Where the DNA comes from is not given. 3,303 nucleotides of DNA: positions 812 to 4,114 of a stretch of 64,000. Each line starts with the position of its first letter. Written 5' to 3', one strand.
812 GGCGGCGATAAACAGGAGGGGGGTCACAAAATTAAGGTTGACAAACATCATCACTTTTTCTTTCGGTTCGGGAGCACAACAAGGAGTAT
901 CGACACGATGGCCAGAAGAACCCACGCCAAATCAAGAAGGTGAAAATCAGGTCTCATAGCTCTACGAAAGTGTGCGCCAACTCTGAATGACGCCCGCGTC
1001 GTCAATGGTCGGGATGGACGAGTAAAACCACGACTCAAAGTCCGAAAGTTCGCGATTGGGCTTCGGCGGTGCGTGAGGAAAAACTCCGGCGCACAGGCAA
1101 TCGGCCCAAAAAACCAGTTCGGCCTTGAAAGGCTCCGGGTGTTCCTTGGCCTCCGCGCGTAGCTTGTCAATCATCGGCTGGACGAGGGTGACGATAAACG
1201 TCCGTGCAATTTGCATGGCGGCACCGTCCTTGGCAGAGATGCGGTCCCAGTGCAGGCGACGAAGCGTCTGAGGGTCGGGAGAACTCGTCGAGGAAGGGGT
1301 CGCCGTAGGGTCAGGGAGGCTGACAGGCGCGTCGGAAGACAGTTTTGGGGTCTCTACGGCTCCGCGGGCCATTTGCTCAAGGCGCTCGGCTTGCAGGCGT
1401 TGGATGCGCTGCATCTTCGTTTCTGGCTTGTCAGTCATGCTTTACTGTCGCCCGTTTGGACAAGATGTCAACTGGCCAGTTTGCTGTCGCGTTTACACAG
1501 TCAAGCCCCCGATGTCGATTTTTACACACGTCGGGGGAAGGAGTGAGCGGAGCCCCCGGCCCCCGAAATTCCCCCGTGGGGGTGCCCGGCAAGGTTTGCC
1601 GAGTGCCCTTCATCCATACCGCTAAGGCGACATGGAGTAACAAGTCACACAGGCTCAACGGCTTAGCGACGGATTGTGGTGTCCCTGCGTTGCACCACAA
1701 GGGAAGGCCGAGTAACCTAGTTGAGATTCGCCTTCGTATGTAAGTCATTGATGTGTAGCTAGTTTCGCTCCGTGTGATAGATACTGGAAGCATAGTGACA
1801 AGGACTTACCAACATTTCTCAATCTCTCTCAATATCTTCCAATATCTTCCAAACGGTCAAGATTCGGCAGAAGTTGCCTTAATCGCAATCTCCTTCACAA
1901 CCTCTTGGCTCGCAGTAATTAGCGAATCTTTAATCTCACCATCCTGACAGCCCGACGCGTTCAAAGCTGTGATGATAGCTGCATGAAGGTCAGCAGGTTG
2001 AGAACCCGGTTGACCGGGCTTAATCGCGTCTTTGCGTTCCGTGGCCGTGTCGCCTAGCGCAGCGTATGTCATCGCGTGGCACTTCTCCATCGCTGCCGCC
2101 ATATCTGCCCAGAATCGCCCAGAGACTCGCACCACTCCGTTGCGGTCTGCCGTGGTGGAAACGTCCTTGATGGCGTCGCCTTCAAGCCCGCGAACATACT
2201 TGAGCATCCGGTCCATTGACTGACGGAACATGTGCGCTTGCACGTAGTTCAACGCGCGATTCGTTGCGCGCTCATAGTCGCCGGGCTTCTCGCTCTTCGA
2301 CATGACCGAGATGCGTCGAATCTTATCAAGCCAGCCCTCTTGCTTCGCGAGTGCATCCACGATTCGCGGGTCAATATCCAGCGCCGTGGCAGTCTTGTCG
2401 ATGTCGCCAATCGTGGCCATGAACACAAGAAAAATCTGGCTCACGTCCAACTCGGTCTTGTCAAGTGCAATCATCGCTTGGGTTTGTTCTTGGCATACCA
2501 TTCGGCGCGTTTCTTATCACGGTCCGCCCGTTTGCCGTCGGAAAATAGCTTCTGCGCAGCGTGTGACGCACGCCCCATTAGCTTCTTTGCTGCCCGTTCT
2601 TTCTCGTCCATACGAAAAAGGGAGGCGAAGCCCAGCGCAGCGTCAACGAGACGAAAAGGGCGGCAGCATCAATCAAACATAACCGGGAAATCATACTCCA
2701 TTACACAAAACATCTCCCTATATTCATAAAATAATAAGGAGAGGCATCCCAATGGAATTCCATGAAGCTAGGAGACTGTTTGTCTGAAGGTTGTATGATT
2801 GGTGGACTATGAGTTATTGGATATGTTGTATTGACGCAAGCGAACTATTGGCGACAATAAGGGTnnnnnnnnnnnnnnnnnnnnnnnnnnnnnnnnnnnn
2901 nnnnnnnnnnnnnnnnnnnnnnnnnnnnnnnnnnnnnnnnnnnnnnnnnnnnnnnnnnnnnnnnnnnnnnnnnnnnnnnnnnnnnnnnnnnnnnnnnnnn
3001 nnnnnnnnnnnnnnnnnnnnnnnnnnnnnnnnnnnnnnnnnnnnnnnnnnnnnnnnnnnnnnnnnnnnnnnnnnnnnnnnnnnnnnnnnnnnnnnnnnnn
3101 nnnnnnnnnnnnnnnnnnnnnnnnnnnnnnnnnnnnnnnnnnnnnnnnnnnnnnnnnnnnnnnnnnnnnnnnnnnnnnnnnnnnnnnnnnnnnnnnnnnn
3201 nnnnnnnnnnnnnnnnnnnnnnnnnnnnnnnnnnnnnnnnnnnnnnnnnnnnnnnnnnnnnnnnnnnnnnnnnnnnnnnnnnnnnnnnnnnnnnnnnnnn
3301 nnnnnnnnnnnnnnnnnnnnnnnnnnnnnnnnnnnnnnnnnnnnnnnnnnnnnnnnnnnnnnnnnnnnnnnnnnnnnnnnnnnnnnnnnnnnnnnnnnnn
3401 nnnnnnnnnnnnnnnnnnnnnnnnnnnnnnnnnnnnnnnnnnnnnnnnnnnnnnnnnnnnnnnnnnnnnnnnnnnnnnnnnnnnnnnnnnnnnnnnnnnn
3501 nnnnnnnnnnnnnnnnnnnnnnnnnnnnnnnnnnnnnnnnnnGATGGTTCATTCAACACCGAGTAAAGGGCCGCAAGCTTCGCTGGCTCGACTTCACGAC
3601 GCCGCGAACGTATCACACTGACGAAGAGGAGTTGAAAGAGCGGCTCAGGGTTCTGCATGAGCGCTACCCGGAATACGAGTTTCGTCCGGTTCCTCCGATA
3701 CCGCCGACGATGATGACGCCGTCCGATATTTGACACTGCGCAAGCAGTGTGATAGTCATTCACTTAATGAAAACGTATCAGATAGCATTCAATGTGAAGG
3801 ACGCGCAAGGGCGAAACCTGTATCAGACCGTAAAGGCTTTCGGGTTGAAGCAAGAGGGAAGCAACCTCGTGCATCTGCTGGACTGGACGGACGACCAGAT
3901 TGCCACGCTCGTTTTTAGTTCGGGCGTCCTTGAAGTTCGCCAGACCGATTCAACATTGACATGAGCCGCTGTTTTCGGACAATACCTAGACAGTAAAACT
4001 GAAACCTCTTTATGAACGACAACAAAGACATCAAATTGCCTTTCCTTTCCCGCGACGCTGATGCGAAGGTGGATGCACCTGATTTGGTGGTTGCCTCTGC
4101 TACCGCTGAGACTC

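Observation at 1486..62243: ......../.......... is strongly over-represented and strand-biased across the window, including inside genes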

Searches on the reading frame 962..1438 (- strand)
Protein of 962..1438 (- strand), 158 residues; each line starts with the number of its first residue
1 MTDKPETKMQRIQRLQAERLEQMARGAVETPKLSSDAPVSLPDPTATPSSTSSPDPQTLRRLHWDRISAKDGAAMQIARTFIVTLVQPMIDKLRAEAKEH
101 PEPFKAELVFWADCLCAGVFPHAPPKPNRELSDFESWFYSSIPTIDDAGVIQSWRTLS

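Call 36: search_protein_families(library=pfam, proteins=[window:962-1438:-], max_evalue=0.01)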
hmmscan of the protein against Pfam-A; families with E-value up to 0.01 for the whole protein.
window:962-1438:- (158 aa): 0 families

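Call 83: find_encoding_contigs(protein=window:962-1438:-, flank=10000, max_places=1)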
Protein window:962-1438:- (158 aa): 4 contigs read that carry it; 1 place shown.
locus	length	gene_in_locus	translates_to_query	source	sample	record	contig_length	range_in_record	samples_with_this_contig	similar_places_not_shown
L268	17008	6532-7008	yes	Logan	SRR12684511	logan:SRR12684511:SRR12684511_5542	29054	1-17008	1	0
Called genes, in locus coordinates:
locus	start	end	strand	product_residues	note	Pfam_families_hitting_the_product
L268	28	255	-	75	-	-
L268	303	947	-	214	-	-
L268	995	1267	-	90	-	-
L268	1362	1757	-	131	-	-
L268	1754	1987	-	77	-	-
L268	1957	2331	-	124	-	-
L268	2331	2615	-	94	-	-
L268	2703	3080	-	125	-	-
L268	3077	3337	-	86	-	-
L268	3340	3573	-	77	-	-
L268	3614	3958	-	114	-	-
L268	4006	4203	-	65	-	-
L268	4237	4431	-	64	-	-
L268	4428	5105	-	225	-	-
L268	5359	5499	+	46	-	-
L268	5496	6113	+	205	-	-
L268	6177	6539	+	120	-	-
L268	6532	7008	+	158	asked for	-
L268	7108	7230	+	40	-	-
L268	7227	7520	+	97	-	-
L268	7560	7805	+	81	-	-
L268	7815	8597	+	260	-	PF04230:PS_pyruv_trans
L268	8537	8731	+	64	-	-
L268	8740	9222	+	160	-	-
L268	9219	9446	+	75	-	-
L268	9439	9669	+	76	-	-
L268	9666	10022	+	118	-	-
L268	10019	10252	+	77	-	-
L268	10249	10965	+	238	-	PF00239:Resolvase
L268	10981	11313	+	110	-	-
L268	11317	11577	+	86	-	-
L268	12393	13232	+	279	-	-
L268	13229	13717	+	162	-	PF00847:AP2 (faint)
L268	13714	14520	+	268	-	-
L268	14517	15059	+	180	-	-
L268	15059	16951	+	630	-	-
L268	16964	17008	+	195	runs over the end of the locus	-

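Call 89: search_protein_families(library=phrogs, proteins=[window:962-1438:-], max_evalue=0.01)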
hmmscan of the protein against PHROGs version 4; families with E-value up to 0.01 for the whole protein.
window:962-1438:- (158 aa): 0 families

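Call 90: search_protein_families(library=pfam, proteins=[L268:10249-10965:+, L268:12393-13232:+, L268:13714-14520:+, L268:14517-15059:+, L268:8740-9222:+, L268:9666-10022:+, L268:10981-11313:+, L268:11317-11577:+], max_evalue=0.01)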
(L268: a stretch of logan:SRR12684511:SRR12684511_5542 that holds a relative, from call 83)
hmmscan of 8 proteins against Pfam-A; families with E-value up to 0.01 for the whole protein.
L268:10249-10965:+ (238 aa): 3 families
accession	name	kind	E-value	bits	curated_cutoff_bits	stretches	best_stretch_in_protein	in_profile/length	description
PF00239.26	Resolvase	-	1e-26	94.2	23.3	1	3-153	1-144/145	Resolvase, N terminal domain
PF07508.19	Recombinase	-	0.00087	19.9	21.1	1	170-223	8-58/102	Recombinase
PF22448.1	RepB_primase_C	-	0.0062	16.8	26.1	0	174-204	13-42/54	RepB DNA-primase C-terminal helical domain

L268:12393-13232:+ (279 aa): 0 families

L268:13714-14520:+ (268 aa): 0 families

L268:14517-15059:+ (180 aa): 0 families

L268:8740-9222:+ (160 aa): 0 families

L268:9666-10022:+ (118 aa): 1 family
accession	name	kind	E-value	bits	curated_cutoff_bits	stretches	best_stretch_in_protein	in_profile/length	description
PF04545.22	Sigma70_r4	-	0.0037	17.2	24.1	1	76-102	23-49/50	Sigma-70, region 4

L268:10981-11313:+ (110 aa): 0 families

L268:11317-11577:+ (86 aa): 0 families

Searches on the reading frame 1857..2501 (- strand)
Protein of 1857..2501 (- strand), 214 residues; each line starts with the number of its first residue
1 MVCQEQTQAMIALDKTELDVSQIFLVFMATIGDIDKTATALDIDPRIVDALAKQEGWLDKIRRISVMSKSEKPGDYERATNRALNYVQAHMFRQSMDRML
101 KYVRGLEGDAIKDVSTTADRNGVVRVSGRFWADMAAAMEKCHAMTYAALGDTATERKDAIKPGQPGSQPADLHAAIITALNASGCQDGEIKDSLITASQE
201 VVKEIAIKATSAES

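Call 36: search_protein_families(library=pfam, proteins=[window:1857-2501:-], max_evalue=0.01)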
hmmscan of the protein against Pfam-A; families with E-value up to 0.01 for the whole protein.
window:1857-2501:- (214 aa): 0 families

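Call 69: search_solved_structures(query=window:1857-2501:-, max_evalue=1)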
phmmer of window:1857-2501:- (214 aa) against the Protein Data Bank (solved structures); distinct sequences matched with E-value up to 1: 0.

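Call 89: search_protein_families(library=phrogs, proteins=[window:1857-2501:-], max_evalue=0.01)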
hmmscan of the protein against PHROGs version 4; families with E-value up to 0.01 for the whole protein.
window:1857-2501:- (214 aa): 0 families

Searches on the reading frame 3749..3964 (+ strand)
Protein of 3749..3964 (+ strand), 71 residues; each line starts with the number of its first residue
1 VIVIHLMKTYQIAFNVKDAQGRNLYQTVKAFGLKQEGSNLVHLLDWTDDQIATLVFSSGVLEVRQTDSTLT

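Call 57: search_protein_families(library=pfam, proteins=[window:3749-3964:+], max_evalue=0.05)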
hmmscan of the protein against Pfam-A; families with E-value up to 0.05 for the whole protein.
window:3749-3964:+ (71 aa): 1 family
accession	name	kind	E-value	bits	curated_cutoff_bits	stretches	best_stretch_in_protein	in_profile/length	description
PF20721.2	C19orf12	-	0.018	15.3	30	1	10-65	88-141/163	C19orf12-like protein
